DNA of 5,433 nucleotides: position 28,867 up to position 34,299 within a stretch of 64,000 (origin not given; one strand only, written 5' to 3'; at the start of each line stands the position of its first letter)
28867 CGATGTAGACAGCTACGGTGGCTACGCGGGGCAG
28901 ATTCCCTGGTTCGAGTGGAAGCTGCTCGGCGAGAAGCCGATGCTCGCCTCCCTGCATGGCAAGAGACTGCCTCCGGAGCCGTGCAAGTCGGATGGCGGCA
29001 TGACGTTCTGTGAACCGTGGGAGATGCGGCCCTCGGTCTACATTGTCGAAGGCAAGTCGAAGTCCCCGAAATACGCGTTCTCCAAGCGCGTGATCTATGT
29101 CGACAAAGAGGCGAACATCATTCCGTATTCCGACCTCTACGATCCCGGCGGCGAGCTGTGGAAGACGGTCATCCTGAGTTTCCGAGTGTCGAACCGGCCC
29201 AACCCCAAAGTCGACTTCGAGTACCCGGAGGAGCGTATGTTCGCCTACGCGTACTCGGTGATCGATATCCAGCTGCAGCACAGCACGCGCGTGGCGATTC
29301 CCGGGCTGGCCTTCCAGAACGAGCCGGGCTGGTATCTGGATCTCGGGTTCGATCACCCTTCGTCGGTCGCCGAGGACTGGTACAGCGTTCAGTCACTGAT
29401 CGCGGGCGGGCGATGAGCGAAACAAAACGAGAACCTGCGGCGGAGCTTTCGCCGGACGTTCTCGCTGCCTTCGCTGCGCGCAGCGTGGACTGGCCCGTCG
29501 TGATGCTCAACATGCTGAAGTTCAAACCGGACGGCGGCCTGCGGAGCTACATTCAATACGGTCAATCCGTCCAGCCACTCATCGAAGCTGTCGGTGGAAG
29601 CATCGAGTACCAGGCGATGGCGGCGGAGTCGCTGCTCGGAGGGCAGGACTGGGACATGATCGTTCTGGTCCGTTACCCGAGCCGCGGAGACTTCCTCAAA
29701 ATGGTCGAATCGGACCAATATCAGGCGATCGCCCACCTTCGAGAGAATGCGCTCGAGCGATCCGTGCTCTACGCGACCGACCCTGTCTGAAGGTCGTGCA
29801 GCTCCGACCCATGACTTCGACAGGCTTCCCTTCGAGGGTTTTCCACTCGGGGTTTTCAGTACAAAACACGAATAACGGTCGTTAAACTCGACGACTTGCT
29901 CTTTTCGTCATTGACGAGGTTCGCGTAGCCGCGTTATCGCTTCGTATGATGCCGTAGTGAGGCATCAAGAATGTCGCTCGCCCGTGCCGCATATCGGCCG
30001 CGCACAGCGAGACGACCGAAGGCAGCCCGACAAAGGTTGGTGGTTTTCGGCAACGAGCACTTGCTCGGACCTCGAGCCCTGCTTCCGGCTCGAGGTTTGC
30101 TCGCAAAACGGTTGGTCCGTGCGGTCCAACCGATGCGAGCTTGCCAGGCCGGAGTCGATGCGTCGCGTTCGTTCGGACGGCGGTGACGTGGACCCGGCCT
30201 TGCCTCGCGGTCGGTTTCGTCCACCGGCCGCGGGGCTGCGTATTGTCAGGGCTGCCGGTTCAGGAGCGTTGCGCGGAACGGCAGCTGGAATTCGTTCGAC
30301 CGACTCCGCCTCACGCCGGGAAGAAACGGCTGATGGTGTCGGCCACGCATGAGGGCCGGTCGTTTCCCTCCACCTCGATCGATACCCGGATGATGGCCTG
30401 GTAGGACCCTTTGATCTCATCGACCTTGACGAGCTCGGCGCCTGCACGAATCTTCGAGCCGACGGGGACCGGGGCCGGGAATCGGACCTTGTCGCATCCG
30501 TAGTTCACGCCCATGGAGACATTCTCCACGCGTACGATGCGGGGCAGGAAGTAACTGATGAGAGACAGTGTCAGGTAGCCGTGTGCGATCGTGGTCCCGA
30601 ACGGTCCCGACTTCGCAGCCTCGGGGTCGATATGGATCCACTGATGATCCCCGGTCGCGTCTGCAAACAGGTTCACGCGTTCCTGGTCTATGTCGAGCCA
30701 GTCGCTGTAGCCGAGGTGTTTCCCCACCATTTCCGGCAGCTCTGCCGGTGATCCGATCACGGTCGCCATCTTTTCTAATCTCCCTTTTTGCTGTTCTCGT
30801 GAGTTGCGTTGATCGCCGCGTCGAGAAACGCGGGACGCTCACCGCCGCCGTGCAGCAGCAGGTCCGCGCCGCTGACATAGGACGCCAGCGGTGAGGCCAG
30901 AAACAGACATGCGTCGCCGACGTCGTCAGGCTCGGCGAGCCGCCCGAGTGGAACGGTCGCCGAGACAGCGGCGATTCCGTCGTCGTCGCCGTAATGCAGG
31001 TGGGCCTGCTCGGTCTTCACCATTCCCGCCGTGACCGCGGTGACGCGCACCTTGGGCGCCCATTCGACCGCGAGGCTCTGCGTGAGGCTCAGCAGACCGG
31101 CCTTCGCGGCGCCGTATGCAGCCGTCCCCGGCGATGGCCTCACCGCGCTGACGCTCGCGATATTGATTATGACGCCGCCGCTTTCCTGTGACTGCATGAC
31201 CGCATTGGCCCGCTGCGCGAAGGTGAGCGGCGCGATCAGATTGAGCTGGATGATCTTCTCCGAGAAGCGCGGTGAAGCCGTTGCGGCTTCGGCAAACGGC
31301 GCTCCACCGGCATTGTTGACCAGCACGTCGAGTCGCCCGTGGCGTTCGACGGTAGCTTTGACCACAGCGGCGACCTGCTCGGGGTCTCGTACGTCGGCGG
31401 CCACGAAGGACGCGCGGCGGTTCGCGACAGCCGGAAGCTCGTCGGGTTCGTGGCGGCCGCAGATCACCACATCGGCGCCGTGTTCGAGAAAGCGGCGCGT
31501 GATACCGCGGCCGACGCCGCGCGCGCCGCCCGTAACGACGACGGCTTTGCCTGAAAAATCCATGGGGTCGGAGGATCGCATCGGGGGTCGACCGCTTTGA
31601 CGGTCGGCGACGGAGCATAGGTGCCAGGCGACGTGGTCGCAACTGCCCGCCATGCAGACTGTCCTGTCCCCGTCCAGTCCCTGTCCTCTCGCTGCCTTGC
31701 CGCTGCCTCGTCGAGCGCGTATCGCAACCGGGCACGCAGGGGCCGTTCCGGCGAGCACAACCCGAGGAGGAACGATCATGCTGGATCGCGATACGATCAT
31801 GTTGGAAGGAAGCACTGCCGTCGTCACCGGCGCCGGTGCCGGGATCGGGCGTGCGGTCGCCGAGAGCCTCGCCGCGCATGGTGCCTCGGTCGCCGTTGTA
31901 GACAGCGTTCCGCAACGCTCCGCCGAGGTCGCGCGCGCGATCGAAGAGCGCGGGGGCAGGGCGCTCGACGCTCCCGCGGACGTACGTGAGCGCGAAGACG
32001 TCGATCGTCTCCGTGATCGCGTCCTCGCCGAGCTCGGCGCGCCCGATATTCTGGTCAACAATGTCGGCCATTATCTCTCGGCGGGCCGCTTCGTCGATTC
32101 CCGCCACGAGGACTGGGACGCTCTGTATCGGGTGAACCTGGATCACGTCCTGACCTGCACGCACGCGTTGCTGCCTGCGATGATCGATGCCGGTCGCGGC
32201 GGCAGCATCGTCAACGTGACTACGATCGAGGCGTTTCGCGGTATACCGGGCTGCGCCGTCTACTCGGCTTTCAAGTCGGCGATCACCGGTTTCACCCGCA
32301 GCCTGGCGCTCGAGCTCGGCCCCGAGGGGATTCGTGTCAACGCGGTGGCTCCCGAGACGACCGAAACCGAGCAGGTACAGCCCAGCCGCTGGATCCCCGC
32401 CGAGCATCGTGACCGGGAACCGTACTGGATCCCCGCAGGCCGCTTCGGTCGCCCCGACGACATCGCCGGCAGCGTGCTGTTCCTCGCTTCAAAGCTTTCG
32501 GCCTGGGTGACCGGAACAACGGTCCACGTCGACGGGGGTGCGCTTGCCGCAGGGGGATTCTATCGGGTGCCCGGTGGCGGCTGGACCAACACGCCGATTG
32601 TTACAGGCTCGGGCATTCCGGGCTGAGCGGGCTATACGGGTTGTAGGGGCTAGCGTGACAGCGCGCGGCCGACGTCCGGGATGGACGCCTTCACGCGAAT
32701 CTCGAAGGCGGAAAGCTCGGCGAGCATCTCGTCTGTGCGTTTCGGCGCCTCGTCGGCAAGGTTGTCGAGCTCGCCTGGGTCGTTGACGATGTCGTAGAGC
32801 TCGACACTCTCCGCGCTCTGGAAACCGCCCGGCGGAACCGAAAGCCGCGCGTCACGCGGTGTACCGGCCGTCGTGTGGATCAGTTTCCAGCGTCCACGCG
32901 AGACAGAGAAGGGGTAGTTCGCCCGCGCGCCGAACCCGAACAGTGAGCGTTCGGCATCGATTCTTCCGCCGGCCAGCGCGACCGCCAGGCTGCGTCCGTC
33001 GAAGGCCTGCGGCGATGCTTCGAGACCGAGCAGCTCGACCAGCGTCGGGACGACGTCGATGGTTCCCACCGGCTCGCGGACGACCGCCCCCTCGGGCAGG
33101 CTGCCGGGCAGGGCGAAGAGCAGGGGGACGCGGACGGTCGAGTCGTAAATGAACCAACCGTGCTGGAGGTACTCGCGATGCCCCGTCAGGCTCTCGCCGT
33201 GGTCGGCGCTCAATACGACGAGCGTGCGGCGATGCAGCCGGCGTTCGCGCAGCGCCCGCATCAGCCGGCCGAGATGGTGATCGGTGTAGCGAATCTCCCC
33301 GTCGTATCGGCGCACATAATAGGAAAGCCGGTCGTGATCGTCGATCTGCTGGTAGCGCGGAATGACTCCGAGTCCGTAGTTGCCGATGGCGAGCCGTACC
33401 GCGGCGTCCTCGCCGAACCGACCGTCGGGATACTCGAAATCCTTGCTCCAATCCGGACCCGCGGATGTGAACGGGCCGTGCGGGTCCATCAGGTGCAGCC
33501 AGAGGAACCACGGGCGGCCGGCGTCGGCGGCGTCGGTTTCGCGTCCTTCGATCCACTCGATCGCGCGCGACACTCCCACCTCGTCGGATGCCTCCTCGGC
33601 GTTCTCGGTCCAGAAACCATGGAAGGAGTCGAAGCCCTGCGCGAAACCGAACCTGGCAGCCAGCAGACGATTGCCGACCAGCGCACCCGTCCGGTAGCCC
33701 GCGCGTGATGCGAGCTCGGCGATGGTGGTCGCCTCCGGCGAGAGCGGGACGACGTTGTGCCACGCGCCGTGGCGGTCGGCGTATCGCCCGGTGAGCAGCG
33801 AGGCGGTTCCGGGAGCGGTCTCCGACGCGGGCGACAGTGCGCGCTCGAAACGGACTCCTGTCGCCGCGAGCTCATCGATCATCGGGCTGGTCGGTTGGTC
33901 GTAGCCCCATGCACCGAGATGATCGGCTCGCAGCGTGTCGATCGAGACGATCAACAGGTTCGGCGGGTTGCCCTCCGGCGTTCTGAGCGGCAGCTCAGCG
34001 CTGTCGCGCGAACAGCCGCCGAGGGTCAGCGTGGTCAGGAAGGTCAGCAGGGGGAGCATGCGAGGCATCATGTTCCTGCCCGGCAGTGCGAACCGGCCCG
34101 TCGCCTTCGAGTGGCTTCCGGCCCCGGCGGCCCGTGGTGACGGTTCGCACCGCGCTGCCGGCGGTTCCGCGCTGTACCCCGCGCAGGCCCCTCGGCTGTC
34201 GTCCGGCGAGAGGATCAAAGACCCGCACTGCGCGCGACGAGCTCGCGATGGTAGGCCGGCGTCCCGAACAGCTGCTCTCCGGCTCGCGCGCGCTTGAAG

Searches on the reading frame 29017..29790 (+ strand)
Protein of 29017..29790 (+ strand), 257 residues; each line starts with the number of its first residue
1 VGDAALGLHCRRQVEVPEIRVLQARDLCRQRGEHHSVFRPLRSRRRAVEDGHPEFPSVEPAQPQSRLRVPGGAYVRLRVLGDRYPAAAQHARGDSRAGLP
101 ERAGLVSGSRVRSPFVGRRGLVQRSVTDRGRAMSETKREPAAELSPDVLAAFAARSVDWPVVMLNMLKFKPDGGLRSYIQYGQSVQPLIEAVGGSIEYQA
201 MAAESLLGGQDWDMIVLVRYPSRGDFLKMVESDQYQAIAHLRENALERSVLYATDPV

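Call 66: search_protein_families(library=pfam, proteins=[window:29017-29790:+], max_evalue=0.01)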
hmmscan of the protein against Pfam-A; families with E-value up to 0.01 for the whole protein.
window:29017-29790:+ (257 aa): 1 family
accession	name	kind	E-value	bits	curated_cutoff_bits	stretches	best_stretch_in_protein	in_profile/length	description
PF07045.17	DUF1330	-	1e-08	35.8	23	1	177-251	15-89/94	Domain of unknown function (DUF1330)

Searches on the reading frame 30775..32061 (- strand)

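Call 26: search_protein_families(library=pfam, proteins=[window:30775-32061:-])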
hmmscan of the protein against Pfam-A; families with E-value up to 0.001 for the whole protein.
window:30775-32061:- (428 aa): 6 families
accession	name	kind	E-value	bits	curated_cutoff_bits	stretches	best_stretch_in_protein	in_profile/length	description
PF13561.12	adh_short_C2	-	3.9e-56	190.7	27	1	180-406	3-234/236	Enoyl-(Acyl carrier protein) reductase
PF00106.31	adh_short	-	4.5e-46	157.2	26.6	1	172-353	1-187/195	short chain dehydrogenase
PF23441.1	SDR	-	8.3e-07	29.1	27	1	173-382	9-232/258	SDR-like rossmann domain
PF08659.16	KR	-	2.4e-06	28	22.6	1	174-330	3-163/180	KR domain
PF01370.27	Epimerase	-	3.1e-05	24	20.9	1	174-255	1-75/240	NAD dependent epimerase/dehydratase family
PF13460.12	NAD_binding_10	-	0.00023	21.5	27.2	1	178-235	1-59/184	NAD(P)H-binding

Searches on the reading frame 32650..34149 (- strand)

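Call 66: search_protein_families(library=pfam, proteins=[window:32650-34149:-], max_evalue=0.01)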
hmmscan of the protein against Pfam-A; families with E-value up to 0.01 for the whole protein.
window:32650-34149:- (499 aa): 3 families
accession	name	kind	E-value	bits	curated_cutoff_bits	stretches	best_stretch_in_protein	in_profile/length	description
PF00884.28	Sulfatase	-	4.4e-50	171.2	25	1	63-375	1-300/301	Sulfatase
PF01663.27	Phosphodiest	-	1.1e-16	61.8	23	1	65-319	1-221/342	Type I phosphodiesterase / nucleotide pyrophosphatase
PF16347.10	SGSH_C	-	1.8e-11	44.9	29.3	1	330-399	3-75/154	N-sulphoglucosamine sulphohydrolase, C-terminal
